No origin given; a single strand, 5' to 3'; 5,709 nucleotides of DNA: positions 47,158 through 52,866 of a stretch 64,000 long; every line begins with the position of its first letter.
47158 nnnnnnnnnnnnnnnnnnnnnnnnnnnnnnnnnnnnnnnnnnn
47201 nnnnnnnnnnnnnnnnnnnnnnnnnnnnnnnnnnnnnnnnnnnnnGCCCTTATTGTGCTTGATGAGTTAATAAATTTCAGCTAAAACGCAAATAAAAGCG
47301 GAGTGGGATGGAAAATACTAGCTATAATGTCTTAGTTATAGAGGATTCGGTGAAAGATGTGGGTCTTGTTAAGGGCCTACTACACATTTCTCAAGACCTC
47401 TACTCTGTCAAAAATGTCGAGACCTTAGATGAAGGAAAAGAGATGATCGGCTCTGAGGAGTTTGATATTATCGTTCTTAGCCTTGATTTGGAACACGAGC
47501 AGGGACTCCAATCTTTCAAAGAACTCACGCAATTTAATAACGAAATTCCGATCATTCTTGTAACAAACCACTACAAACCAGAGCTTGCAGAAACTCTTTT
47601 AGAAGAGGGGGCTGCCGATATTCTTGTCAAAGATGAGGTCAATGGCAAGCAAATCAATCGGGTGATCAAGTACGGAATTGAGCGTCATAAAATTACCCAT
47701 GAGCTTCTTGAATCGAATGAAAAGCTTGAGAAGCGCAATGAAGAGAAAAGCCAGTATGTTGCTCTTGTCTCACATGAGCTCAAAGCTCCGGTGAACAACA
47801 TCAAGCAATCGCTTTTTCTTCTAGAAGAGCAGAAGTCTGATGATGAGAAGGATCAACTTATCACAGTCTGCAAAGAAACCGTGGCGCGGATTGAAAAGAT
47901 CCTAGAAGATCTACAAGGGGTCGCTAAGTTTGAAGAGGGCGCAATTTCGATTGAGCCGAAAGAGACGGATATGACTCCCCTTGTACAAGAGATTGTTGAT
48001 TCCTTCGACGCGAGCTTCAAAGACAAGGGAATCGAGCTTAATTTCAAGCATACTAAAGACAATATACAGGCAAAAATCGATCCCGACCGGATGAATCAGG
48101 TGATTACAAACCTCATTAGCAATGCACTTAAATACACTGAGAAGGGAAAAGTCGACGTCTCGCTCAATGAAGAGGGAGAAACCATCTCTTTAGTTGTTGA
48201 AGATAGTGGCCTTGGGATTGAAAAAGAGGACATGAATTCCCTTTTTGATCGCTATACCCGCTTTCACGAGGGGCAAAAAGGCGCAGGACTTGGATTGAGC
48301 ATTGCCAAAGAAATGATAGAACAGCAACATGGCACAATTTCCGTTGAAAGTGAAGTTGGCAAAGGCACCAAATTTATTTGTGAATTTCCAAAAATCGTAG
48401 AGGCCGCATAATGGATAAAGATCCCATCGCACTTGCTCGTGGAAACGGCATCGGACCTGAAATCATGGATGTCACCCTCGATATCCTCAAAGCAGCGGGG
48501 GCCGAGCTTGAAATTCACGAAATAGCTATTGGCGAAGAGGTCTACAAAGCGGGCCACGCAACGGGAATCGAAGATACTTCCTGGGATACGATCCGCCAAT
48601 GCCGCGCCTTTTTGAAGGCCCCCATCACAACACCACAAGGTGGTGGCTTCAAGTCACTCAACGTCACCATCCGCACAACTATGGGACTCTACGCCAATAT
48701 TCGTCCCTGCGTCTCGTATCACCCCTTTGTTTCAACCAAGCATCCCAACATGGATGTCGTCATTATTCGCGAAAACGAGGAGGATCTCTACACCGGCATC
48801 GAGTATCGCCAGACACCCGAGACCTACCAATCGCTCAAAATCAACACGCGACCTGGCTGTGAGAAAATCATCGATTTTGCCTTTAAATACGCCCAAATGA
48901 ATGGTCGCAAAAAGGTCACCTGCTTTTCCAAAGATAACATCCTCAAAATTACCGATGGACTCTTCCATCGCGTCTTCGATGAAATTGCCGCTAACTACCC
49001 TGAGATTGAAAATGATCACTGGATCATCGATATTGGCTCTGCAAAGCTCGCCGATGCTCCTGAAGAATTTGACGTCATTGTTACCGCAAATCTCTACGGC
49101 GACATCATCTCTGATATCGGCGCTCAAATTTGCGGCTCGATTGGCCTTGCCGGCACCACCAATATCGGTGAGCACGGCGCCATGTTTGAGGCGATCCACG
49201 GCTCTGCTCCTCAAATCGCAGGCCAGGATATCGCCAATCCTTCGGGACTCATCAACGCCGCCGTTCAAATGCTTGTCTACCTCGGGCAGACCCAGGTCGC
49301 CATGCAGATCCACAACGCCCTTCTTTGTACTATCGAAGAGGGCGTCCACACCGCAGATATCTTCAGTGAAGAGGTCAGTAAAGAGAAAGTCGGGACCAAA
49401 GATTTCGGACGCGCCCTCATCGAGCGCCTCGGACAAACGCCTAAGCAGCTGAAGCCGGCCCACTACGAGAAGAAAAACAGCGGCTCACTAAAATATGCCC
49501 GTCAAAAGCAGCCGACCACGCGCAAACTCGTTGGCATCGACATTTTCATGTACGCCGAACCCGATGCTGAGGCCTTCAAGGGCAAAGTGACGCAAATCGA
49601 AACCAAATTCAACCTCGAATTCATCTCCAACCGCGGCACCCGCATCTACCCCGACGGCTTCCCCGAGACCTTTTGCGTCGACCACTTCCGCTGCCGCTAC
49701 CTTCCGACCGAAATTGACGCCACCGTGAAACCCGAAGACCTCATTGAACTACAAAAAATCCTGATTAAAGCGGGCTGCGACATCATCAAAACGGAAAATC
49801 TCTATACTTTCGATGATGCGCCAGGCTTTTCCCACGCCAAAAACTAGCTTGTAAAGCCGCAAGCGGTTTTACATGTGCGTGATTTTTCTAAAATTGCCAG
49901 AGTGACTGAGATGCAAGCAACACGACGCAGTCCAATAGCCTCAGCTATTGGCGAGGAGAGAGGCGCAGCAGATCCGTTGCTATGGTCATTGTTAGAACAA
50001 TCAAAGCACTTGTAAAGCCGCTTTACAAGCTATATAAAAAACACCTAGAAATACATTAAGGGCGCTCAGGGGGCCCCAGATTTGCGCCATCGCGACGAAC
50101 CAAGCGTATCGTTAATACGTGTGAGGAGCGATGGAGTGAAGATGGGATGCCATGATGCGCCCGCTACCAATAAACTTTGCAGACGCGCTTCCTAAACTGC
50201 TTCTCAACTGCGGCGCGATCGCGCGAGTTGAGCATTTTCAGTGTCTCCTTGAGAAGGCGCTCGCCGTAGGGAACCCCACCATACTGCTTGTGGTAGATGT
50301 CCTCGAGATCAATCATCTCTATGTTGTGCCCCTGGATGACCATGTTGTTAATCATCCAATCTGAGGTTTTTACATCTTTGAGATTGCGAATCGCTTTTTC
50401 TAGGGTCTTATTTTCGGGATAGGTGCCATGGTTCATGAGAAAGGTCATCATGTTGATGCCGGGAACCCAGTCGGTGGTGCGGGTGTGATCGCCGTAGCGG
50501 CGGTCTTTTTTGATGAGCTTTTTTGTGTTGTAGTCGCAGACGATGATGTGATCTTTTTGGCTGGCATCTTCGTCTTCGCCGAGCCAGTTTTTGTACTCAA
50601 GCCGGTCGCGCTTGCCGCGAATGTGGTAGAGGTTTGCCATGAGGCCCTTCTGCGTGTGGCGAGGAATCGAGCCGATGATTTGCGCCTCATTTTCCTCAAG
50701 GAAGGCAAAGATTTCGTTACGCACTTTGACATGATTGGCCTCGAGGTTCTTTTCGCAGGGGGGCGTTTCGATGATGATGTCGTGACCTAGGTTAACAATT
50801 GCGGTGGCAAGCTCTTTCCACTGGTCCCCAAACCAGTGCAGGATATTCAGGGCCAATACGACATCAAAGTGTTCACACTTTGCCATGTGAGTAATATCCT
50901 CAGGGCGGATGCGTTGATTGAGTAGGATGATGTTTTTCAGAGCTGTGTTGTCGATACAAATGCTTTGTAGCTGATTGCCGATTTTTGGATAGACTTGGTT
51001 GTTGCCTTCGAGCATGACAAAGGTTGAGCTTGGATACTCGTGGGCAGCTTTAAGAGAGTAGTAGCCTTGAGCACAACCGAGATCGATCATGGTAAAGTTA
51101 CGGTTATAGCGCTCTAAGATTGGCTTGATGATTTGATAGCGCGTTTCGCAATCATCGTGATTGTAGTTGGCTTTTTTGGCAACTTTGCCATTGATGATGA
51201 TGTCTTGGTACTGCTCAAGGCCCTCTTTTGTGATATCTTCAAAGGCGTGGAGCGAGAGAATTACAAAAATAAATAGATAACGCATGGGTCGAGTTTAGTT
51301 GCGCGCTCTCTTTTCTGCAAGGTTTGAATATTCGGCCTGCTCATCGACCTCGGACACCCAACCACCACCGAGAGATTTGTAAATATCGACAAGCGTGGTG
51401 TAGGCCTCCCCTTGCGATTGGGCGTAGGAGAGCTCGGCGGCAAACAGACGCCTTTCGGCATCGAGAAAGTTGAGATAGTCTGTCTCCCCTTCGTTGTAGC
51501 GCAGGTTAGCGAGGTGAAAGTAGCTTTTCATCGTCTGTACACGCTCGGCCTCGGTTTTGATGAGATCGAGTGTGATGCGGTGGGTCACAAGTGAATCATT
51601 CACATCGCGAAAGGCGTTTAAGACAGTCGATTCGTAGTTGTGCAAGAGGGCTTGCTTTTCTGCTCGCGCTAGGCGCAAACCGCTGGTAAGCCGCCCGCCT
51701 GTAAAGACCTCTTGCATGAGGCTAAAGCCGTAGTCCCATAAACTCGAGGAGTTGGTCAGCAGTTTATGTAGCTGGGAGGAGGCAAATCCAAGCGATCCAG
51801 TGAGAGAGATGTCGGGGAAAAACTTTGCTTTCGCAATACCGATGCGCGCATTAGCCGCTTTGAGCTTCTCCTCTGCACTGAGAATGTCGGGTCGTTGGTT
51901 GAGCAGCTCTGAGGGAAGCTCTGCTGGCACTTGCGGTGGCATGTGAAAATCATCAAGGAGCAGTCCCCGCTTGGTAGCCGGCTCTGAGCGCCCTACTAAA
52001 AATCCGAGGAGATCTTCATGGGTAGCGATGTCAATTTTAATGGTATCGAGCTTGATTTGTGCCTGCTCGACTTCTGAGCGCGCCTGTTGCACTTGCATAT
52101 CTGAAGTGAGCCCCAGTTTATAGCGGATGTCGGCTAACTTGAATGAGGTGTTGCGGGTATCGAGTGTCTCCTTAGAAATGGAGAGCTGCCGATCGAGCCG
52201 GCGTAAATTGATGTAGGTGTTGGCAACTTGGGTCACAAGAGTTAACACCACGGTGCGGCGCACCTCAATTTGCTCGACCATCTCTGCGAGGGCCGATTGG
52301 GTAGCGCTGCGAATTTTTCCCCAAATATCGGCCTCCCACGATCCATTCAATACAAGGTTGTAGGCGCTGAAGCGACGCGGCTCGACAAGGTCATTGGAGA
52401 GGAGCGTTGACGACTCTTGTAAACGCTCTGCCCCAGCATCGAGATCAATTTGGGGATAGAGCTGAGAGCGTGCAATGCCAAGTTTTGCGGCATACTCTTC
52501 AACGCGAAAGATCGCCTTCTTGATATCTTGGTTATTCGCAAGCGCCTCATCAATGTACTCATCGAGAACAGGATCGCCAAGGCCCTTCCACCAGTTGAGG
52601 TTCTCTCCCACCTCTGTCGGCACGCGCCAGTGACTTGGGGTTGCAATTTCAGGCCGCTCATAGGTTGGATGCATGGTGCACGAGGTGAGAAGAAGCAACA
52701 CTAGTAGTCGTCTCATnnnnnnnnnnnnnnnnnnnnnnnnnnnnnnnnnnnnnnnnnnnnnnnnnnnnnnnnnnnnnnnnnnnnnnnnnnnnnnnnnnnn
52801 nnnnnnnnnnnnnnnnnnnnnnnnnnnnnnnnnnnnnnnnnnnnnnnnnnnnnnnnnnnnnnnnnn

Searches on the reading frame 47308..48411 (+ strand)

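Call 22: search_protein_families(library=ncbifam, proteins=[window:47308-48411:+], max_evalue=0.00001)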
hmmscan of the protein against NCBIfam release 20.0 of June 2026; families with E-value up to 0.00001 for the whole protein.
window:47308-48411:+ (367 aa): 95 families (the best 25 are shown)
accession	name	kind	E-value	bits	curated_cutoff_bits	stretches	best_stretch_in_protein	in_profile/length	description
TIGR02956.1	TMAO_torS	equivalog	4.1e-53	180.7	676.5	1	138-360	455-680/967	TMAO reductase system sensor histidine kinase/response regulator TorS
NF033092.0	HK_WalK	equivalog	3e-50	171.4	725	1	139-361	364-593/594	cell wall metabolism sensor histidine kinase WalK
NF046044.1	PnpS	equivalog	3e-50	171.3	400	1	140-361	163-390/390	two-component system histidine kinase PnpS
NF047874.1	MASE3_PAS_HK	subfamily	5e-47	161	560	1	111-362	362-625/655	MASE3 domain-containing sensor histidine kinase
TIGR02966.1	phoR_proteo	equivalog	1.2e-44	152.7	334.2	1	91-360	58-333/333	phosphate regulon sensor histidine kinase PhoR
NF041832.1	near_NosP_CTERM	subfamily_domain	3.9e-42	144.7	400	1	141-363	1-226/370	NahK/ErcS family hybrid sensor histidine kinase/response regulator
NF008302.0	PRK11091.1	equivalog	9.2e-42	143.1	838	1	135-360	271-503/779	aerobic respiration two-component sensor histidine kinase ArcB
NF011874.0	PRK15347.1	equivalog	2.1e-41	141.9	852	1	128-361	379-613/921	two component system sensor kinase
NF040691.1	MtrAB_MtrB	equivalog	2.8e-41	142.1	450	1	133-363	257-493/507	MtrAB system histidine kinase MtrB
NF041947.1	LuxQ_Vibrio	equivalog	2.5e-39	134.9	1200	1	138-361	463-695/843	quorum-sensing autoinducer 2 sensor kinase/phosphatase LuxQ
NF008318.0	PRK11107.1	equivalog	1.2e-38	132.8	890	2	147-360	293-516/920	two-component sensor histidine kinase BarA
NF006800.0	PRK09303.1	equivalog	1e-36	126.7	342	1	132-361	136-376/383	histidine kinase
NF033093.1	HK_VicK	exception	5.3e-36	124.2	680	1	138-361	200-434/448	cell wall metabolism sensor histidine kinase VicK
NF041880.1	EPS_EpsF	equivalog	6.8e-36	123.8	900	1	138-354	265-485/492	response regulator EpsF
NF008312.0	PRK11100.1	equivalog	7.2e-36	124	356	1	125-355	235-467/477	two-component system sensor histidine kinase CreC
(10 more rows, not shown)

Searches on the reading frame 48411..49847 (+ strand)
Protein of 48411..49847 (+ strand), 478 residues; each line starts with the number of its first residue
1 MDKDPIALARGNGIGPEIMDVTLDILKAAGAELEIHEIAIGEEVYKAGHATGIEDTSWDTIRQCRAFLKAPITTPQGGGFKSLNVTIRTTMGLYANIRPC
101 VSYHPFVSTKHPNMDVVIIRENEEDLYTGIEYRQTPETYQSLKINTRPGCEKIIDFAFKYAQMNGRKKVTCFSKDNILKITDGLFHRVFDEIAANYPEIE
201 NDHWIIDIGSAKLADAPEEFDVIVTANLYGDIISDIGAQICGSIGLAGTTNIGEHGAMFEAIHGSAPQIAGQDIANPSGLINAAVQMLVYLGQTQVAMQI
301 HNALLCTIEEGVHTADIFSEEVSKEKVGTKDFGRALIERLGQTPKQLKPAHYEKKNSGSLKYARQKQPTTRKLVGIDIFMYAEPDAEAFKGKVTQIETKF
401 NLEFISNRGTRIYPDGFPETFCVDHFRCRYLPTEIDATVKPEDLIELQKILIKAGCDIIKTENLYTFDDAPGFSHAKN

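Call 22: search_protein_families(library=ncbifam, proteins=[window:48411-49847:+], max_evalue=0.00001)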
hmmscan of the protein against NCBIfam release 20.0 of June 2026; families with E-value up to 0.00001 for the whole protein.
window:48411-49847:+ (478 aa): 17 families
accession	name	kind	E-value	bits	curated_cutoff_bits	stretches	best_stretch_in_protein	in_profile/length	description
NF006673.0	PRK09222.1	equivalog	1.4e-218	726.8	509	1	3-477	4-480/482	NADP-dependent isocitrate dehydrogenase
TIGR02924.1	ICDH_alpha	equivalog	1.1e-205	684.2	561.35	1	5-473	2-473/473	isocitrate dehydrogenase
NF006529.0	PRK08997.1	equivalog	5.8e-93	311.5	510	1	2-340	2-335/335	isocitrate dehydrogenase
TIGR02088.1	LEU3_arch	subfamily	2.4e-85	286.6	409.8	1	6-320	1-313/324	isopropylmalate/isohomocitrate dehydrogenases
TIGR00175.1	mito_nad_idh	equivalog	8.1e-83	278.3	432.4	1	6-320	6-320/334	isocitrate dehydrogenase (NAD(+))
NF040626.1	AksF2_Meth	equivalog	1.1e-81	274.8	540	1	6-318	4-314/333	homoisocitrate dehydrogenase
NF040619.1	AksF_Meth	equivalog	7.8e-76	255.4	500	1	6-319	4-332/343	homoisocitrate dehydrogenase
NF002898.0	PRK03437.1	equivalog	1e-64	219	393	1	6-333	7-338/347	3-isopropylmalate dehydrogenase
NF005036.0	PRK06451.1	equivalog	9.4e-59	199.2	484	2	143-340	191-408/412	NADP-dependent isocitrate dehydrogenase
TIGR02089.1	TTC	equivalog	2e-58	198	470.4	1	6-321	6-339/352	tartrate dehydrogenase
TIGR00183.1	prok_nadp_idh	equivalog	5e-58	196.9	567.3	2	210-340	286-416/417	isocitrate dehydrogenase (NADP(+))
NF006048.0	PRK08194.1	equivalog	8.2e-55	186.3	501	1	5-325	5-340/352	tartrate dehydrogenase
NF005425.0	PRK07006.1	equivalog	4.8e-53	180.4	490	2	143-339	199-415/416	NADP-dependent isocitrate dehydrogenase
NF040855.1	iso_homocit_dh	equivalog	7.4e-53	180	680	1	6-323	4-308/345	isocitrate--homoisocitrate dehydrogenase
TIGR00169.1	leuB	equivalog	6.3e-48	163.6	353.2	1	6-324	2-339/349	3-isopropylmalate dehydrogenase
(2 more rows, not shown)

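Call 25: find_encoding_contigs(protein=window:48411-49847:+, flank=10000, max_places=6)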
Protein window:48411-49847:+ (478 aa): no gene with exactly this product is on record in the collection.

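Call 26: find_homologous_proteins(query=window:48411-49847:+, max_evalue=1e-50)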
Query window:48411-49847:+ (478 aa): 8000 proteins with E <= 1e-50 among 8000 candidates; the best 120 are listed.
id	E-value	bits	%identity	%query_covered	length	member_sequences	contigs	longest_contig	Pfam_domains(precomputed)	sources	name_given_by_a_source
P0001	0.0e+0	1099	100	100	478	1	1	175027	PF18324.7,PF00180.26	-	-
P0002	3.5e-236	803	74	99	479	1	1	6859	PF18324.7,PF00180.26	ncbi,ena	-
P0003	4.0e-206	704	64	99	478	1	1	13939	PF18324.7,PF00180.26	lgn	-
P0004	1.1e-204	699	64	99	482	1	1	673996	PF18324.7,PF00180.26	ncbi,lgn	-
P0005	1.5e-204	698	64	99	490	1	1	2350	PF18324.7,PF00180.26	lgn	-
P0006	2.2e-204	698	65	99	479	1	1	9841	PF18324.7,PF00180.26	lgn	-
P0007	3.8e-204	697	63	99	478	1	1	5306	PF18324.7,PF00180.26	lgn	-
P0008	5.4e-204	697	65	99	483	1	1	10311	PF18324.7,PF00180.26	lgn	-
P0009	1.2e-202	692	63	99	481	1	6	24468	PF18324.7,PF00180.26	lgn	-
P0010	3.0e-202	691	63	99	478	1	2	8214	PF18324.7,PF00180.26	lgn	-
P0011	3.5e-202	691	62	99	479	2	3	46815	PF18324.7,PF00180.26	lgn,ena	-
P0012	4.1e-202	690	63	100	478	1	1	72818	PF18324.7,PF00180.26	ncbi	-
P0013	1.4e-201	689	62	99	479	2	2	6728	PF18324.7,PF00180.26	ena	-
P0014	2.7e-201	688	63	100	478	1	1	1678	PF18324.7,PF00180.26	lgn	-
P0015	3.1e-201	687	64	99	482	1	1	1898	PF18324.7,PF00180.26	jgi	jgi:isocitrate dehydrogenase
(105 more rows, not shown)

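Call 27: find_encoding_contigs(protein=P0002, flank=10000, max_places=4)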
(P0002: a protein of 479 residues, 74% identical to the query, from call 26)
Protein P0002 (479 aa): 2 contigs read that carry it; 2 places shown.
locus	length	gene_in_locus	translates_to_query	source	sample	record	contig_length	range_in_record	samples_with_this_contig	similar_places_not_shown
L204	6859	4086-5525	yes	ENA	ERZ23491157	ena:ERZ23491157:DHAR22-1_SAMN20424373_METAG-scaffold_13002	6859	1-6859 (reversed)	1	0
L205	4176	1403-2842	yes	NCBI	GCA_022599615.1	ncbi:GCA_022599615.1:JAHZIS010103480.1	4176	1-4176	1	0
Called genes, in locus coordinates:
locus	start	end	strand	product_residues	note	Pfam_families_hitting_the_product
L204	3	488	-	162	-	?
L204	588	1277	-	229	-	-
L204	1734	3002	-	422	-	PF03600:CitMHS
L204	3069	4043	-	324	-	PF13580:SIS_2 (faint), PF01380:SIS, PF00571:CBS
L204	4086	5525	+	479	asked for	PF00180:Iso_dh, PF18324:Isocitrate_DH_C_bact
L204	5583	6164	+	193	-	-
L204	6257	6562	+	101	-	-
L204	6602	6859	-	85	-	?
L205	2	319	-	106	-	?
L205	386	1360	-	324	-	PF13580:SIS_2 (faint), PF01380:SIS, PF00571:CBS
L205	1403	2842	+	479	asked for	PF00180:Iso_dh, PF18324:Isocitrate_DH_C_bact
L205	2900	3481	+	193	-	-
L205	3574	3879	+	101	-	-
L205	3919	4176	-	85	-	?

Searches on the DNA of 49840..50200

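Call 39: search_rna_families(source=window, start=49840, end=50200, threshold=evalue, max_evalue=10, show_alignments=2)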
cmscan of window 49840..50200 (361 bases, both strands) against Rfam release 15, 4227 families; matches with E-value up to 10: 1.
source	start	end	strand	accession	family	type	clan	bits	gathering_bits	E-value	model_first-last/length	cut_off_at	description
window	50061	50080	+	RF01792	eiav_FSE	Cis-reg; frameshift_element;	-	10.6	40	6.6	1-22/35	no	ribosomal frameshift site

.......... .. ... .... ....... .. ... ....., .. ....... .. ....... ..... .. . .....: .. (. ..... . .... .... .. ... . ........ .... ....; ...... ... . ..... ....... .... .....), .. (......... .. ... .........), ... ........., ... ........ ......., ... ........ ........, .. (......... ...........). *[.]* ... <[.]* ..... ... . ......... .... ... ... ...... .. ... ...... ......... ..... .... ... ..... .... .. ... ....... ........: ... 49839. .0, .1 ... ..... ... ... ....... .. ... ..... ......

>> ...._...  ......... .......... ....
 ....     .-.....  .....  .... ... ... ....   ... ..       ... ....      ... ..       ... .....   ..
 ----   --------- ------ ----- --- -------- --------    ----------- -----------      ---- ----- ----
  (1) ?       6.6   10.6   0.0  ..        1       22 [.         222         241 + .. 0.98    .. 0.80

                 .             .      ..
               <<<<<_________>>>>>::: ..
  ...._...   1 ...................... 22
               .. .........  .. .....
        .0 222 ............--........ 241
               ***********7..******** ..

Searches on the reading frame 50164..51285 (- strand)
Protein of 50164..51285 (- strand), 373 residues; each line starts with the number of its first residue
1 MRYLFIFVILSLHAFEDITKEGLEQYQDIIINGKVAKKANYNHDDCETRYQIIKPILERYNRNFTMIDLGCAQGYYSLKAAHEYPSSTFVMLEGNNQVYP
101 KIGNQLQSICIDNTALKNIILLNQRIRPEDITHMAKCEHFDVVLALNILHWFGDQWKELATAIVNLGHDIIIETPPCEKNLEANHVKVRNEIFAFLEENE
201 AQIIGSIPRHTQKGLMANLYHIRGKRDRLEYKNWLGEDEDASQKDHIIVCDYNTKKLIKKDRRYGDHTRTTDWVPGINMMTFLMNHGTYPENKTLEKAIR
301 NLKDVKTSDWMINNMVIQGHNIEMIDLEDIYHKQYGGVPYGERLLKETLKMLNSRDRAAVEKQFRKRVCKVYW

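Call 22: search_protein_families(library=ncbifam, proteins=[window:50164-51285:-], max_evalue=0.00001)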
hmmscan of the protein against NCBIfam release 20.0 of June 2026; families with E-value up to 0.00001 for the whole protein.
window:50164-51285:- (373 aa): 0 families

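Call 36: search_protein_families(library=pfam, proteins=[window:50164-51285:-], max_evalue=0.01)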
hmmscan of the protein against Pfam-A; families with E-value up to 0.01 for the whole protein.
window:50164-51285:- (373 aa): 3 families
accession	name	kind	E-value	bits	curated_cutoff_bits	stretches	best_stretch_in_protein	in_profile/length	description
PF08242.18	Methyltransf_12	-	1.1e-05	26.5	30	1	67-162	1-87/98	Methyltransferase domain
PF13847.12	Methyltransf_31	-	9.1e-05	22.6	27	1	63-162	4-97/145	Methyltransferase domain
PF13649.12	Methyltransf_25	-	0.0041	18.2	27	0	67-162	2-88/97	Methyltransferase domain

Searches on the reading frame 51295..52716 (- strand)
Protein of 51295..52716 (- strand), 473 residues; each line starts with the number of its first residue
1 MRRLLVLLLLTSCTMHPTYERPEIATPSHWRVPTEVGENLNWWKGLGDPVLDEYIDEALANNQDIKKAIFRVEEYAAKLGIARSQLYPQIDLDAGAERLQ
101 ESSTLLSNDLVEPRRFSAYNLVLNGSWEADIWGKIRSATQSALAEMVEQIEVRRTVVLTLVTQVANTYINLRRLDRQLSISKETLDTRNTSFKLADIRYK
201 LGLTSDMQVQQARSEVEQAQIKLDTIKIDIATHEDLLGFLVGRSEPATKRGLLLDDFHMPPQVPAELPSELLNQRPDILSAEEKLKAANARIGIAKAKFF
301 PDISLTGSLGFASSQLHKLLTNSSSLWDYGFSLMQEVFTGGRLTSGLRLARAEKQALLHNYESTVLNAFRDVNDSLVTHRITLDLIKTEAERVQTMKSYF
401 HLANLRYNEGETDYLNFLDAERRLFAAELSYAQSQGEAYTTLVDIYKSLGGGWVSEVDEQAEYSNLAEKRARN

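Call 36: search_protein_families(library=pfam, proteins=[window:51295-52716:-], max_evalue=0.01)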
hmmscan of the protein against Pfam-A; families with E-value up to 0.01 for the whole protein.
window:51295-52716:- (473 aa): 1 family
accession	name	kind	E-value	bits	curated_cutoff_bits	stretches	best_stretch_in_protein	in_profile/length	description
PF02321.23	OEP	-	9.5e-49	166.2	22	2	265-450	2-187/187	Outer membrane efflux protein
